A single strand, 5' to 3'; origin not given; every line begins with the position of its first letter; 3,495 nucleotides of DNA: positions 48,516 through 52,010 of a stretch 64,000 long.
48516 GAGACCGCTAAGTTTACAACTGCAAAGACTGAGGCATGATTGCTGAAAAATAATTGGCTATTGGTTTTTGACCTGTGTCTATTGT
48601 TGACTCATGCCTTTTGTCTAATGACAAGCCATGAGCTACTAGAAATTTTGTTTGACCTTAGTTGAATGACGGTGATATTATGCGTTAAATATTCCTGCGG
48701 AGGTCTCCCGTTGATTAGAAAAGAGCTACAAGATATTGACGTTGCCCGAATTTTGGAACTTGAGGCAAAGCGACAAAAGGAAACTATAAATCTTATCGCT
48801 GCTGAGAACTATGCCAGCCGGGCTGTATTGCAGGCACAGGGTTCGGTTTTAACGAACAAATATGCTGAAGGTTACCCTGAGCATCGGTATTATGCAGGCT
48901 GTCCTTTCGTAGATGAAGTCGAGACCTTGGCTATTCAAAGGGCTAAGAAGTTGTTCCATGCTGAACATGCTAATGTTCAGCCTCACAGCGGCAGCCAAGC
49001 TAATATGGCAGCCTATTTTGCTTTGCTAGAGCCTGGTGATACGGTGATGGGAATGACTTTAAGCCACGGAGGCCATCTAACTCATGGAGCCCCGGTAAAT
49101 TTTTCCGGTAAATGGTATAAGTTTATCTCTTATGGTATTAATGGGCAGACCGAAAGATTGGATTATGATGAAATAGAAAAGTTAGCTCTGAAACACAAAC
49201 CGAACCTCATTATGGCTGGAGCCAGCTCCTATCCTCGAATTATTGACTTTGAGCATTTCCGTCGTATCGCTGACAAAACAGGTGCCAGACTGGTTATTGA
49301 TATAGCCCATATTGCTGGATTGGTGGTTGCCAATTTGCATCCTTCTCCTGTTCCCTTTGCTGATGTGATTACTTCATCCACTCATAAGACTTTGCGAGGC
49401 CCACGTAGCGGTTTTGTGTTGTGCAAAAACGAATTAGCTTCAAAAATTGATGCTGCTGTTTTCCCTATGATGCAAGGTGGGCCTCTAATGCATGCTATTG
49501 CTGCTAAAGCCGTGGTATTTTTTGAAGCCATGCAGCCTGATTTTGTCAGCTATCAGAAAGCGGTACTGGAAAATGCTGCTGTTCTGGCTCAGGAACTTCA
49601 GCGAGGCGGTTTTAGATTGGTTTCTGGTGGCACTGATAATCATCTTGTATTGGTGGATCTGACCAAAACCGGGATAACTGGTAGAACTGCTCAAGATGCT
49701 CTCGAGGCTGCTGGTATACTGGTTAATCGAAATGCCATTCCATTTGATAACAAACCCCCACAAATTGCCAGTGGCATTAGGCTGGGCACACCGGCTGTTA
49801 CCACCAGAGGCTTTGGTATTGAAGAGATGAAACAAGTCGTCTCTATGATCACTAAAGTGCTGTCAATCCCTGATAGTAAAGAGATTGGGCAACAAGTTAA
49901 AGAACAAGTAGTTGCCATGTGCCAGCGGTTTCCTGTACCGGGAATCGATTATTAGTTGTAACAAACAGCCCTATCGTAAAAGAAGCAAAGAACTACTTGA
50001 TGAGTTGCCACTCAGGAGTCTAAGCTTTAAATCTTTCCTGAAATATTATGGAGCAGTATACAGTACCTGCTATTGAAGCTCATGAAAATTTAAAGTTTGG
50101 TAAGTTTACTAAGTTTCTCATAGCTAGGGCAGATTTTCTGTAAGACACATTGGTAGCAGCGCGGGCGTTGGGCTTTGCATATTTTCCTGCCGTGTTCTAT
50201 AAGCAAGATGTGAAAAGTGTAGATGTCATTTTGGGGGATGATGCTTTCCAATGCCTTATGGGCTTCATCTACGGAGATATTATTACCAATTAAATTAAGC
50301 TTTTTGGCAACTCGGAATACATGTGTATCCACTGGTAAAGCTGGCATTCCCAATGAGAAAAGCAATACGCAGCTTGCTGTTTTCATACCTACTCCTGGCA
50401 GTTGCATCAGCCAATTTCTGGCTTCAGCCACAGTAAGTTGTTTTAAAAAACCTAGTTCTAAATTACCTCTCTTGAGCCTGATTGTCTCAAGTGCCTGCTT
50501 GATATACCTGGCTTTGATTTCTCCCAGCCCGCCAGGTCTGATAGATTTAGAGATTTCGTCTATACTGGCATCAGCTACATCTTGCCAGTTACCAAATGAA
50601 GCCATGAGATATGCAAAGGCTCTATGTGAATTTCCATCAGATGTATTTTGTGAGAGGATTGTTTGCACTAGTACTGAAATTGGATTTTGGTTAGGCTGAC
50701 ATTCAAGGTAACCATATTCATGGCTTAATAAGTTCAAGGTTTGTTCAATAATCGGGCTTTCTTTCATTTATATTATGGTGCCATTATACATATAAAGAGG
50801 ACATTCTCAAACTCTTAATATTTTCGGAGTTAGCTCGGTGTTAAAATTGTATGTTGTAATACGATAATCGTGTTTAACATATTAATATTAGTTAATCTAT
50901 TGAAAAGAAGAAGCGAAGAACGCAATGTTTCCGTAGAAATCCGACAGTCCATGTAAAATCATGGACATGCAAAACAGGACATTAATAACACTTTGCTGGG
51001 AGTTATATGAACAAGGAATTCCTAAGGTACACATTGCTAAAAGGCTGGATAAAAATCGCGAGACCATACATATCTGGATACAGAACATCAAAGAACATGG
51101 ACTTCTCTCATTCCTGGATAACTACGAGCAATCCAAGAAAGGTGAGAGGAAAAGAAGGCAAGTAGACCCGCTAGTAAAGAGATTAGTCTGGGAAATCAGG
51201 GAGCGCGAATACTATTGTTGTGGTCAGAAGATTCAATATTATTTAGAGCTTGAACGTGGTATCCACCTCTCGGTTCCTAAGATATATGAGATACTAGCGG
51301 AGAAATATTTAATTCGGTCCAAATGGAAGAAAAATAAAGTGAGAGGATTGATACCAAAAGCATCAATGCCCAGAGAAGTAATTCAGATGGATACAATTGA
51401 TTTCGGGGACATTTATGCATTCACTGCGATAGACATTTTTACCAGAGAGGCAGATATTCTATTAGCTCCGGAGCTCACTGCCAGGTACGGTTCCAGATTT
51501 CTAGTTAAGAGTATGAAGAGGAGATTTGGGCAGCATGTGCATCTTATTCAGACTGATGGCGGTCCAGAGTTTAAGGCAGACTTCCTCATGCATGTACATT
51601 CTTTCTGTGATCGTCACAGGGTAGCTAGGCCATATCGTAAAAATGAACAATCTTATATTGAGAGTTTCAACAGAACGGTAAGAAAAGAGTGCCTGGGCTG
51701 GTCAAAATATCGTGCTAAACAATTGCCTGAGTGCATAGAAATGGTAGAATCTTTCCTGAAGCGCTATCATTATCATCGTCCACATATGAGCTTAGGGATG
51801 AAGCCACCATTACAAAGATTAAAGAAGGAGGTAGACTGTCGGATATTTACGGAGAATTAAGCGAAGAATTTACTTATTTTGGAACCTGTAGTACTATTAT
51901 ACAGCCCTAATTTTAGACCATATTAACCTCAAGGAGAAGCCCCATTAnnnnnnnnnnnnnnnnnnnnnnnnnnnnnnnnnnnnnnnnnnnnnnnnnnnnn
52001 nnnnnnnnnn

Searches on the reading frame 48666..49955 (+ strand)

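Call 46: search_protein_families(library=pfam, proteins=[window:48666-49955:+], max_evalue=0.00001)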
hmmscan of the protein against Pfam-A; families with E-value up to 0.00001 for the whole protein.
window:48666-49955:+ (429 aa): 1 family
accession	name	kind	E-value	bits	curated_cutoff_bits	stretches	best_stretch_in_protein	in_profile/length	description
PF00464.25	SHMT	-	2.1e-157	524.3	27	1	22-395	4-399/399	Serine hydroxymethyltransferase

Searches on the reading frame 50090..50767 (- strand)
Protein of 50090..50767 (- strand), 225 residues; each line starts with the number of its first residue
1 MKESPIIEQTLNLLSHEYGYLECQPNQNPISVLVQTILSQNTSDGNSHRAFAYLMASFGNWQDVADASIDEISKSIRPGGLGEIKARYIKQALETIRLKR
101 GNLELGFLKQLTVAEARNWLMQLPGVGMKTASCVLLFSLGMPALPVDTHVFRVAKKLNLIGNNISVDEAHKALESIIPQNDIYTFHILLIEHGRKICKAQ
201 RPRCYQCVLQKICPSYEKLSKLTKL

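Call 46: search_protein_families(library=pfam, proteins=[window:50090-50767:-], max_evalue=0.00001)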
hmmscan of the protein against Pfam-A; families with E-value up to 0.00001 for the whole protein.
window:50090-50767:- (225 aa): 1 family
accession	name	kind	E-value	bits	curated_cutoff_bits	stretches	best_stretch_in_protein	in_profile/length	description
PF00730.31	HhH-GPD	-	6.5e-16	59.1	26.2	1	34-178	1-107/108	HhH-GPD superfamily base excision DNA repair protein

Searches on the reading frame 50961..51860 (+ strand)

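Call 46: search_protein_families(library=pfam, proteins=[window:50961-51860:+], max_evalue=0.00001)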
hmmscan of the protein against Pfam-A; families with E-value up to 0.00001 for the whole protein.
window:50961-51860:+ (299 aa): 2 families
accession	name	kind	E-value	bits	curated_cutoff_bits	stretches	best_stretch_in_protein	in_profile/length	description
PF13683.12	rve_3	-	9.6e-14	51.3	26.5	1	219-283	5-67/67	Integrase core domain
PF00665.32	rve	-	1.3e-07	32.3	32.6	1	135-223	2-98/102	Integrase core domain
